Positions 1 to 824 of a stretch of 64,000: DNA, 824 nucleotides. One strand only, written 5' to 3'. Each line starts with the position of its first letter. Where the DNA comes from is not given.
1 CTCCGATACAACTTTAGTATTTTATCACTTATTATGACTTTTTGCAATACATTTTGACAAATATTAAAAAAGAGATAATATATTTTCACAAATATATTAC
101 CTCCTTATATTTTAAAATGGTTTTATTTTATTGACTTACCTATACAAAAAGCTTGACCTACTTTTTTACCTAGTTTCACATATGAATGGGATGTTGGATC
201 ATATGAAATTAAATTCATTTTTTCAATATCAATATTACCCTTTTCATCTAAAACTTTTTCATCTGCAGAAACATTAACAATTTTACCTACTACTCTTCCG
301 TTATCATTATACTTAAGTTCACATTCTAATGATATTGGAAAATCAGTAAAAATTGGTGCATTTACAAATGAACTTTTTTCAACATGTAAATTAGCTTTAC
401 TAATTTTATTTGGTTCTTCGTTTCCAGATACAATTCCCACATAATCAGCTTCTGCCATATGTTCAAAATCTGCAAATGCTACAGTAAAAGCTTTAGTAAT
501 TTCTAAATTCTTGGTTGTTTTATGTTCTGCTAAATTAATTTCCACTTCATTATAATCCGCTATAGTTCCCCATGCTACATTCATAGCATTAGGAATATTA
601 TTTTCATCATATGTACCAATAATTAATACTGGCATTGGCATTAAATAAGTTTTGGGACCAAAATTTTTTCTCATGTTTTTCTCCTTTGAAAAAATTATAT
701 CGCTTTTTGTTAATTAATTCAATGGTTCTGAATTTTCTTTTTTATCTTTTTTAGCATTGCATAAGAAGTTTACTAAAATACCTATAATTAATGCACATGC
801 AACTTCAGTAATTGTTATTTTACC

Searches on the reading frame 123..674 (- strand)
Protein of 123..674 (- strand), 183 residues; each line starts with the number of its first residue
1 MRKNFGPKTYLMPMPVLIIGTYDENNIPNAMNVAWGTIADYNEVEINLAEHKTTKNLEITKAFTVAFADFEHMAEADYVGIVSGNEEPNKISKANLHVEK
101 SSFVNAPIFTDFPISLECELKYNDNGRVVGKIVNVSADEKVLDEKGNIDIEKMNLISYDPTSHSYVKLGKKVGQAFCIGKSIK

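Call 61: search_protein_families(library=pfam, proteins=[window:123-674:-], max_evalue=0.00001)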
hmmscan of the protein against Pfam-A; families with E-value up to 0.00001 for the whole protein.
window:123-674:- (183 aa): 1 family
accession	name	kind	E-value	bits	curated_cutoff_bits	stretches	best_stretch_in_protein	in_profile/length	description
PF01613.24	Flavin_Reduct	-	5.3e-11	43.3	27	1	11-143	3-139/153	Flavin reductase like domain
